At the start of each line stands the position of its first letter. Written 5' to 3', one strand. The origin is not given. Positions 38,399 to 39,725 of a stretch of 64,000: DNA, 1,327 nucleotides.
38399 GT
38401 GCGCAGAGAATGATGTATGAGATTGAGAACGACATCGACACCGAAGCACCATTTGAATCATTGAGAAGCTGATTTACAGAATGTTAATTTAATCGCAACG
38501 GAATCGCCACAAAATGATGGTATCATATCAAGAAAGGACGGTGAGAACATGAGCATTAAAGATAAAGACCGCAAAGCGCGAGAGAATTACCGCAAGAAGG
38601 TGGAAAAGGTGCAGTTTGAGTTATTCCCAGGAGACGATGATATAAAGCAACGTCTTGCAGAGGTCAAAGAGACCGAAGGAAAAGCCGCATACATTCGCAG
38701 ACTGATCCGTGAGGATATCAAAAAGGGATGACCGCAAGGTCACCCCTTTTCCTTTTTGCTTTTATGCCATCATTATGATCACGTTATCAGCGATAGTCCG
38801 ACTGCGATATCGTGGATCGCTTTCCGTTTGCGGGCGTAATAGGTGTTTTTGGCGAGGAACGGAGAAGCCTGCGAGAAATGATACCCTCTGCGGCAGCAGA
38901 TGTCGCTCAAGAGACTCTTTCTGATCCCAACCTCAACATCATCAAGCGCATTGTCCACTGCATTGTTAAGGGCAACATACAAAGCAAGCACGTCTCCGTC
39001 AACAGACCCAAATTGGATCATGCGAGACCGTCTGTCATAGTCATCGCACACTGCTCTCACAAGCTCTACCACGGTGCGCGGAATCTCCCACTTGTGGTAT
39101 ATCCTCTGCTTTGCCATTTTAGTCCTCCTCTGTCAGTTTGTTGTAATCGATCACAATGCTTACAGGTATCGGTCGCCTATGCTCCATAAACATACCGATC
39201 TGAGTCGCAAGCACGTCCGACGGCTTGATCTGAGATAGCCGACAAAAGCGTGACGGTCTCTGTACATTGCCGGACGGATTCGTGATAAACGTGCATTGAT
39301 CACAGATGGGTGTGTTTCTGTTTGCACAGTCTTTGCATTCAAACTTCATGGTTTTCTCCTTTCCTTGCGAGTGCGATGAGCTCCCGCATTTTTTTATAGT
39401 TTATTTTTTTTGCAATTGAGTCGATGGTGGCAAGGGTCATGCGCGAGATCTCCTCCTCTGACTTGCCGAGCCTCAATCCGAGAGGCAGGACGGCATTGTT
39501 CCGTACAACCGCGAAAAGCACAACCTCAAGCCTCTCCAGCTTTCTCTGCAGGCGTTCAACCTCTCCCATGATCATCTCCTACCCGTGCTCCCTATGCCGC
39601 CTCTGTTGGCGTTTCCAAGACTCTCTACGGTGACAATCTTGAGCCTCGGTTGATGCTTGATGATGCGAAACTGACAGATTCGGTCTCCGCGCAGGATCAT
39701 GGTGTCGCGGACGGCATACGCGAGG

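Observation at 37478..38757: Five-ORF plus-strand cassette with a perfect consensus promoter, wedged antisense between the late regulator and terS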

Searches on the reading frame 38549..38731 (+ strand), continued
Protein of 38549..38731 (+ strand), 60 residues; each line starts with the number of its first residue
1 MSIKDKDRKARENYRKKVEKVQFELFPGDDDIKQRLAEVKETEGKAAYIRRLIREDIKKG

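Call 42: search_protein_families(library=phrogs, max_evalue=0.01, proteins=[L079:2750-3034:+, L079:3061-3585:+, L079:3596-4933:+, L077:2892-3389:+, L077:3449-3835:+, L077:4464-4916:+, L068:5652-6026:+, L068:6043-6342:+, L068:6618-6941:+, L070:6649-6924:+])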
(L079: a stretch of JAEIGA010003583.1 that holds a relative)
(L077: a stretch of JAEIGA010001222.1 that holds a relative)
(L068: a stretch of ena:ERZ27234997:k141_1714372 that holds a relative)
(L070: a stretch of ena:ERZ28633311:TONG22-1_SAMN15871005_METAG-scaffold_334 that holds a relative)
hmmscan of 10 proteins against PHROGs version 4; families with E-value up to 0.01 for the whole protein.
L079:2750-3034:+ (94 aa): 0 families

L079:3061-3585:+ (174 aa): 2 families
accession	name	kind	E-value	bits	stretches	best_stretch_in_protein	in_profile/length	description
phrog_7445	-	unknown function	2.9e-09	38.1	1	46-173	46-137/138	-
phrog_29281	-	unknown function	0.0091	17.2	0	74-88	2-16/61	-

L079:3596-4933:+ (445 aa): 3 families
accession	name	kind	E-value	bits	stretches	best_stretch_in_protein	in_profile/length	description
phrog_8470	-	unknown function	2.1e-38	133.5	1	88-433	184-549/567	-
phrog_7484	-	unknown function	1.6e-23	84.2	1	243-442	267-449/450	-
phrog_3169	-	unknown function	2.3e-21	77.4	1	262-428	315-459/474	-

L077:2892-3389:+ (165 aa): 5 families
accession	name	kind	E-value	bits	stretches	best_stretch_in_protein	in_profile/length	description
phrog_15863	-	unknown function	1.2e-42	147.3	1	1-155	147-301/312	-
phrog_13942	-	unknown function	8.6e-10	39.4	1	9-69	28-88/336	-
phrog_7739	-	unknown function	8.5e-05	22.1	1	10-57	23-70/565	-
phrog_9210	-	unknown function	0.0047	17.6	1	11-47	164-201/204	-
phrog_30451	-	unknown function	0.0095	16.4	0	88-128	101-141/287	-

L077:3449-3835:+ (128 aa): 0 families

L077:4464-4916:+ (150 aa): 0 families

L068:5652-6026:+ (124 aa): 0 families

L068:6043-6342:+ (99 aa): 0 families

L068:6618-6941:+ (107 aa): 0 families

L070:6649-6924:+ (91 aa): 0 families

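Call 49: search_solved_structures(query=A2, max_evalue=10, show_alignments=4)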
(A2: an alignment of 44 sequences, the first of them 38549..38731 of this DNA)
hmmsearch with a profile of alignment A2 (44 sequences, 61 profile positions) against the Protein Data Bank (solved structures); distinct sequences matched with E-value up to 10: 78 (the best 60 are shown).
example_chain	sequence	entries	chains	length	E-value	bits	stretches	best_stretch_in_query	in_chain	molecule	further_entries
2kke_A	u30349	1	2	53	0.0098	19.4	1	18-53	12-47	Uncharacterized protein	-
2k1o_A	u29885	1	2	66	0.22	15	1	22-52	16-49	Putative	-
2dv3_A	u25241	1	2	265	0.27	14.8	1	44-56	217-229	diphthine synthase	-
2dv4_A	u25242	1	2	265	0.66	13.5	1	44-56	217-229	diphthine synthase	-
2dv5_A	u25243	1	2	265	0.7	13.4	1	44-56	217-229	diphthine synthase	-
3i0z_A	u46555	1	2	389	0.85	13.2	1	9-49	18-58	putative tagatose-6-phosphate ketose/aldose isomerase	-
2dxv_A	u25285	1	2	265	0.86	13.1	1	44-56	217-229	diphthine synthase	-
2z6r_A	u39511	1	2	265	0.89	13.1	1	44-56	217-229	diphthine synthase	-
2emr_A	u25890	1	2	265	0.89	13.1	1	44-56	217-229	Probable diphthine synthase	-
2pcg_A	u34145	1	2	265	0.93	13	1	44-56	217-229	Probable diphthine synthase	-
2el1_A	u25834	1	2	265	0.96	13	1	44-56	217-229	diphthine synthase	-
2emu_A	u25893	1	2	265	0.97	13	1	44-56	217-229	diphthine synthase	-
2dv7_A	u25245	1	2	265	0.98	13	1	44-56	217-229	diphthine synthase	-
2dxw_A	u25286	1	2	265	0.98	13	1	44-56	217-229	diphthine synthase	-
2egl_A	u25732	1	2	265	0.98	13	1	44-56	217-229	diphthine synthase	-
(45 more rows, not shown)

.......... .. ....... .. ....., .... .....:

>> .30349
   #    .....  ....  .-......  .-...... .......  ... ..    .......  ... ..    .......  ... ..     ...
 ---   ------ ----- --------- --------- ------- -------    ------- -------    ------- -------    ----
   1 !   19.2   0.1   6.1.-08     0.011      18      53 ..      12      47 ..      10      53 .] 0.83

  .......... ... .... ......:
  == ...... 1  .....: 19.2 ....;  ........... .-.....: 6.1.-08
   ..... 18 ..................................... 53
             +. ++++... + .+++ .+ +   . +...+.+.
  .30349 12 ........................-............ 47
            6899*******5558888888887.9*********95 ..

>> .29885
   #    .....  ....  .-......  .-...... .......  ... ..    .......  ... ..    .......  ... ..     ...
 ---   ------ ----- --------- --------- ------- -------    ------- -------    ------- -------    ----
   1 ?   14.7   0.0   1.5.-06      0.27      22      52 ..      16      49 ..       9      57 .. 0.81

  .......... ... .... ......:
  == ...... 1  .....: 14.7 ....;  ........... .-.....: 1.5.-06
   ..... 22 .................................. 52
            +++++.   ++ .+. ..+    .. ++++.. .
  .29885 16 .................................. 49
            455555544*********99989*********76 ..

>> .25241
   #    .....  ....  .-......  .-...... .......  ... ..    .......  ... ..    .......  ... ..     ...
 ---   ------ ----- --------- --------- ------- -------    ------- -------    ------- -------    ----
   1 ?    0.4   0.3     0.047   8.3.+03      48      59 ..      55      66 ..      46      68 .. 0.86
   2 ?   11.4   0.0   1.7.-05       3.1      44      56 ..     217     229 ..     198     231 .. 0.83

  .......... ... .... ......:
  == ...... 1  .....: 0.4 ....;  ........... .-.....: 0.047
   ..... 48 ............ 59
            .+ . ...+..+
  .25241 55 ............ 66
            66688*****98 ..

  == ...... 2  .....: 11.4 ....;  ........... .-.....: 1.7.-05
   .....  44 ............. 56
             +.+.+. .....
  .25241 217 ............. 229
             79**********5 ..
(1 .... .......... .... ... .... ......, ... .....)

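Call 50: search_protein_families(library=pfam, alignment_id=A2, max_evalue=10)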
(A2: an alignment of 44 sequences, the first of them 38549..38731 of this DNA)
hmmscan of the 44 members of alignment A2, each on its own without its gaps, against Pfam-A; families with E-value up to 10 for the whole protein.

A. member 1, window:38549-38731:+ (60 aa): 0 families

B. families by the number of members that match (of 44 scanned): 29 families (the first 25 are shown)
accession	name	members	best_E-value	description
PF16777.11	RHH_7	3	0.0046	Transcriptional regulator, RHH-like, CopG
PF01442.23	Apolipoprotein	2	0.021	Apolipoprotein A1/A4/E domain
PF01239.28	PPTA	1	0.0035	Protein prenyltransferase alpha subunit repeat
PF19807.5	DUF6290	1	0.012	Family of unknown function (DUF6290)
PF17910.6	FeoB_Cyto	1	0.023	FeoB cytosolic helical domain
PF13935.11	Ead_Ea22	1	0.023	Ead/Ea22-like protein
PF01817.26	CM_2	1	0.037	Chorismate mutase type II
PF15009.12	STING_LBD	1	0.041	STING ligand-binding domain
PF10302.15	Dsc3_N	1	0.047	DSC E3 ubiquitin ligase complex subunit 3, ubiquitin-like domain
PF08937.16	ThsB_TIR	1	0.049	Thoeris protein ThsB, TIR-like domain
PF17443.8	pXO2-72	1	0.057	Uncharacterized protein pXO2-72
PF22706.1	Tex_central_region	1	0.061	Tex central region-like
PF06950.17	DUF1293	1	0.066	Protein of unknown function (DUF1293)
PF11332.13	DUF3134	1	0.068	Protein of unknown function (DUF3134)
PF21793.2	DUF6877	1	0.073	Family of unknown function (DUF6877)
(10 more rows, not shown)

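Call 55: fold_search(model_id=the predicted structure, library=pdb)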
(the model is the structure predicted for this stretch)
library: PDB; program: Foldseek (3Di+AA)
matches with E <= 10: 0; with E <= 0.001: 0
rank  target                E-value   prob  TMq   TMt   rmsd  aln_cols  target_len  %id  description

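Call 56: find_encoding_contigs(protein=P0005, flank=6000, max_places=4)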
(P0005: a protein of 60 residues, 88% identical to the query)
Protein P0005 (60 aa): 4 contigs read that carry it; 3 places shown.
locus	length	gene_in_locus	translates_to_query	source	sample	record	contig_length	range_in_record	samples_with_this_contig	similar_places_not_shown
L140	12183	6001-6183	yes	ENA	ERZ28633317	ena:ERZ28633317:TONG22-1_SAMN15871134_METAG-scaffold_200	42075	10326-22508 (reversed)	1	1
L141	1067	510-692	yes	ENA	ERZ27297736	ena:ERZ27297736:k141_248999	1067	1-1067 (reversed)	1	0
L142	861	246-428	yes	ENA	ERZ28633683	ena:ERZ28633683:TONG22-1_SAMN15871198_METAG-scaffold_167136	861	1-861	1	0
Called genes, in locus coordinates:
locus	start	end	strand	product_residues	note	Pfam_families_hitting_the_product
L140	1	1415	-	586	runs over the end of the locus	PF16510:P22_portal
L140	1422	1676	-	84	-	-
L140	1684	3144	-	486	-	PF04466:Terminase_3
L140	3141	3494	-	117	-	PF03592:Terminase_2 (weak)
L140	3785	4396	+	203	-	-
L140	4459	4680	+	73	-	-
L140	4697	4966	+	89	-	-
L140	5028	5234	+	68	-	-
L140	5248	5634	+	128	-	-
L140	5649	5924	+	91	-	-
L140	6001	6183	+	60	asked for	-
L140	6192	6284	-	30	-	-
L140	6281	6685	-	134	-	-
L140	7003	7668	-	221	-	-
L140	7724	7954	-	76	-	-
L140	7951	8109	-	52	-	-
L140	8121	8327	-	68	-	PF14090:HTH_39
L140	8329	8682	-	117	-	PF05866:RusA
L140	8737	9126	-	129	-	PF00436:SSB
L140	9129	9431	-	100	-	-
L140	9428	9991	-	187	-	-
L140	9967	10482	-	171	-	PF04098:Rad52_Rad22 (weak)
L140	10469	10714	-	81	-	-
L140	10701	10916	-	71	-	-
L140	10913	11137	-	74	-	-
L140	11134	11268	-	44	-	-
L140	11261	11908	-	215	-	-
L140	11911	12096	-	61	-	PF12728:HTH_17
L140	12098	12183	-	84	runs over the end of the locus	-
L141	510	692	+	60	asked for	-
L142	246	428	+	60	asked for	-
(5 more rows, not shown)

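Call 57: find_encoding_contigs(protein=P0013, flank=6000, max_places=3)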
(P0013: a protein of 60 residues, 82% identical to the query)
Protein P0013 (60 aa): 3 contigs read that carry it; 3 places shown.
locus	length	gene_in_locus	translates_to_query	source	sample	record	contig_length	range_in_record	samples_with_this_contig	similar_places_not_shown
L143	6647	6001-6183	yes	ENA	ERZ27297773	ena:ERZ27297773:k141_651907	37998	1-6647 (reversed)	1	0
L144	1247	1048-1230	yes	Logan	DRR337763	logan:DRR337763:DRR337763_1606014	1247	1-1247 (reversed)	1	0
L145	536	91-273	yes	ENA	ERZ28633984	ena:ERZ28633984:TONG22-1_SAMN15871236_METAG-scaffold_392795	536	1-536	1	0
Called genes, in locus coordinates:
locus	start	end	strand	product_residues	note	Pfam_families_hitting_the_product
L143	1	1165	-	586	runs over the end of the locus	-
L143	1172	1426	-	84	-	-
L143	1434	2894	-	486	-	PF03237:Terminase_6N (faint), PF04466:Terminase_3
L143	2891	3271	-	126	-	PF03592:Terminase_2 (weak)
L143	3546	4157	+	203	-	-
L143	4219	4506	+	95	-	-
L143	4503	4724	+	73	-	-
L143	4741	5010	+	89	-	-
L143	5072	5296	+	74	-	-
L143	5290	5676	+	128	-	-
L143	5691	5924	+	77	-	-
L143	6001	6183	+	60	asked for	-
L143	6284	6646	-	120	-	?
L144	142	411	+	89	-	-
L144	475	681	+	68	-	-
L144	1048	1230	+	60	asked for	-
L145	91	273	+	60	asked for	-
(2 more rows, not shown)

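Call 65: search_protein_families(library=ncbifam, max_evalue=0.1, proteins=[window:38549-38731:+])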
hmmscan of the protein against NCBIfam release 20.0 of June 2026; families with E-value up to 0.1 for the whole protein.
window:38549-38731:+ (60 aa): 0 families

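Call 102: find_related_loci(query=A2, collection=viral_contigs, flank=6000)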
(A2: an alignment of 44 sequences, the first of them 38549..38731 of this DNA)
Query A2 (60 aa) in viral_contigs; peptide patterns used: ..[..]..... (x = any residue, [..] = any of these).
71 stretches matched a pattern; 17 encode a relative of the query (tblastn E <= 1e-3); 17 distinct loci.
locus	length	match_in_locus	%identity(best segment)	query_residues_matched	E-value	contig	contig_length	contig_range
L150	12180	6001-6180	60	1-59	5e-17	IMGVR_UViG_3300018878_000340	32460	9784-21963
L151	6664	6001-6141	57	14-59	2e-12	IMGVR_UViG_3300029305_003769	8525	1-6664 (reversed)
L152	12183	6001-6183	51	1-60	4e-10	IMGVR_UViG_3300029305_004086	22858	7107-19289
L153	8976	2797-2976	35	1-60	3e-9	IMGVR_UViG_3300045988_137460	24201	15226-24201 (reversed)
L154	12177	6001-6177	36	1-59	3e-9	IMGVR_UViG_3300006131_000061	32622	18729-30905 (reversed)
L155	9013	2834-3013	35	1-60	3e-9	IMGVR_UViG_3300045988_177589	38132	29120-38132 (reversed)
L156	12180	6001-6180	37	1-60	7e-9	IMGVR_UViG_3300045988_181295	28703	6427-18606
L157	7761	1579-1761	33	1-60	1e-7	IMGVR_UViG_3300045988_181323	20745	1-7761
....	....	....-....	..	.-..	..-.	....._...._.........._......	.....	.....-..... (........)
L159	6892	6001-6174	33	1-60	3e-7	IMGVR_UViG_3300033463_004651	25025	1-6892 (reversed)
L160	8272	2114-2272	36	3-57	2e-6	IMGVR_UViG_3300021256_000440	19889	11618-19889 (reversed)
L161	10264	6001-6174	33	1-60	8e-6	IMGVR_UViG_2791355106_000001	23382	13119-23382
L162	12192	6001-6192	37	1-60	7e-6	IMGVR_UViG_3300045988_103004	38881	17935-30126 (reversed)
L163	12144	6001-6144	43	8-57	3e-5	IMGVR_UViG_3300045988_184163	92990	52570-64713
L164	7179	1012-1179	36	1-57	8e-5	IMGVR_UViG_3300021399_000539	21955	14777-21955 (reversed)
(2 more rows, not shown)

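Call 106: search_dna_similar(query=window:38549-38731:+, collection=phages, mode=protein, max_evalue=0.001, max_rows=25)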
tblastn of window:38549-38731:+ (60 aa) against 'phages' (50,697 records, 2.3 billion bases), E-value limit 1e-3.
No match.

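Call 107: search_dna_similar(query=window:38549-38731:+, collection=plasmids, mode=protein, max_evalue=0.001, max_rows=15)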
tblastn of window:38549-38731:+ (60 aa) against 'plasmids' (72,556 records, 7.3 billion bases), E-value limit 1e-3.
No match.

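Call 118: search_protein_families(library=phrogs, alignment_id=A6, max_evalue=0.001)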
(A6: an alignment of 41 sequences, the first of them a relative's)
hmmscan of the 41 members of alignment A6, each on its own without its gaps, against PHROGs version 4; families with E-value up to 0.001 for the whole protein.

A. member 1, L150:4736-4939:+ (67 aa): 0 families

B. families by the number of members that match (of 41 scanned): 39 families (the first 25 are shown)
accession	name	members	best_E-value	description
phrog_435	-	2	1.2e-59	endolysin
phrog_2742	-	2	4.1e-23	endolysin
phrog_12727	-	2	2.6e-22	endolysin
phrog_489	-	2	6.4e-11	endolysin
phrog_17214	-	2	6.4e-06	endolysin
phrog_13214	-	2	1.1e-05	-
phrog_309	-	1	1.1e-47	terminase small subunit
phrog_990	-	1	2.4e-41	metal-dependent phosphohydrolase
phrog_51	-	1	4.7e-29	terminase small subunit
phrog_7251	-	1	4.8e-26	RelE-like toxin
phrog_8684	-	1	6.4e-25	-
phrog_2737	-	1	6.2e-23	-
phrog_98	-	1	5.8e-21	-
phrog_17390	-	1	4.4e-17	-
phrog_23444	-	1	4.7e-15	terminase small subunit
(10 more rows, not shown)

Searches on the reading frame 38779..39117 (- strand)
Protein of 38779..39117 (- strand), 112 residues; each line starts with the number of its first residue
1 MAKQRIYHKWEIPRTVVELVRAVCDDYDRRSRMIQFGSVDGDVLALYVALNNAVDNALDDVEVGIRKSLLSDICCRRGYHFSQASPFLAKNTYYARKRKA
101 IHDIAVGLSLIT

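Call 7: search_protein_families(library=pfam, max_evalue=1, proteins=[window:38779-39117:-])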
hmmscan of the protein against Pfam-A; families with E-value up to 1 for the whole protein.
window:38779-39117:- (112 aa): 0 families

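Call 8: search_protein_families(library=phrogs, max_evalue=1, proteins=[window:38779-39117:-])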
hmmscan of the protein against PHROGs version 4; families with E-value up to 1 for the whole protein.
window:38779-39117:- (112 aa): 3 families
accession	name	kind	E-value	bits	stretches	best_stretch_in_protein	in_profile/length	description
phrog_11237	-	unknown function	0.044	14.9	1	52-105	80-135/139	-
phrog_11308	-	unknown function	0.14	13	1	32-80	8-56/75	-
phrog_26241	-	unknown function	0.77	10.7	0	11-32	27-48/65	-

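Call 65: search_protein_families(library=ncbifam, max_evalue=0.1, proteins=[window:38779-39117:-])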
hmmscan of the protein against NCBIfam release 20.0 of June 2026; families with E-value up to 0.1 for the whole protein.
window:38779-39117:- (112 aa): 0 families

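Call 97: search_solved_structures(query=window:38779-39117:-, max_evalue=10)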
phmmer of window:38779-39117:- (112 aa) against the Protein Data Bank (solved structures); distinct sequences matched with E-value up to 10: 6.
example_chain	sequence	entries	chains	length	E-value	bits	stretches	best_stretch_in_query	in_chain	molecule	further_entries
6s0b_C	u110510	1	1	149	0.17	15.2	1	26-88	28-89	Complement C3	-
2a74_C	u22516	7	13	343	0.6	13.4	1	26-87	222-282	Complement Component C3c | Complement C3 alpha chain | Complement C3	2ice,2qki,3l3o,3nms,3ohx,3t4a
3izn_A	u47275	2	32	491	1.2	12.5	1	17-100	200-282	Chaperonin | Lidless Mm-cpn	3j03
3izk_A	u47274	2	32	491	1.2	12.5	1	17-100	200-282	Chaperonin | Mm-cpn rls deltalid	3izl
3j02_A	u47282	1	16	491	1.2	12.4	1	17-100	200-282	Lidless D386A Mm-cpn variant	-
3iyf_A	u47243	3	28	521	1.4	12.3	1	17-100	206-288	Chaperonin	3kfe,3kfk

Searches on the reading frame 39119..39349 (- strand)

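Call 7: search_protein_families(library=pfam, max_evalue=1, proteins=[window:39119-39349:-])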
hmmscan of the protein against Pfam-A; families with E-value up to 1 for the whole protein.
window:39119-39349:- (76 aa): 1 family
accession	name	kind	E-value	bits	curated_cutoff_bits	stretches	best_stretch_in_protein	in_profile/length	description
PF13909.12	zf-H2C2_5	-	0.11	12.5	27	1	16-31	3-18/26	C2H2-type zinc-finger domain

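Call 8: search_protein_families(library=phrogs, max_evalue=1, proteins=[window:39119-39349:-])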
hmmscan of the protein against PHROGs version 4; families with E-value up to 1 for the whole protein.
window:39119-39349:- (76 aa): 0 families

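Call 65: search_protein_families(library=ncbifam, max_evalue=0.1, proteins=[window:39119-39349:-])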
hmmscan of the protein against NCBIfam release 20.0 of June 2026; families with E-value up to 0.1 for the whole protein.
window:39119-39349:- (76 aa): 0 families

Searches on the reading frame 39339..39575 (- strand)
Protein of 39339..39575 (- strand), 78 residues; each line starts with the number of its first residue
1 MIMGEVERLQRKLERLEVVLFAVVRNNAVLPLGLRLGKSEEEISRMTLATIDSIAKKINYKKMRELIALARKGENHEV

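Call 7: search_protein_families(library=pfam, max_evalue=1, proteins=[window:39339-39575:-])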
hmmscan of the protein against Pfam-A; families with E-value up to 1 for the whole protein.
window:39339-39575:- (78 aa): 2 families
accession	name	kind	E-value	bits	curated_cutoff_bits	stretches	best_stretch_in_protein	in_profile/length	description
PF21547.3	TTI1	-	0.0084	16.4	27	1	31-67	3-39/90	TELO2-interacting protein 1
PF18881.5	DUF5646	-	0.21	12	27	1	2-27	9-34/69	Family of unknown function (DUF5646)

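Call 8: search_protein_families(library=phrogs, max_evalue=1, proteins=[window:39339-39575:-])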
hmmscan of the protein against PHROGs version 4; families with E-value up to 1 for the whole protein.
window:39339-39575:- (78 aa): 0 families

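Call 65: search_protein_families(library=ncbifam, max_evalue=0.1, proteins=[window:39339-39575:-])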
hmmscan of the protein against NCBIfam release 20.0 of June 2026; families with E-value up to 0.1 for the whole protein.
window:39339-39575:- (78 aa): 0 families
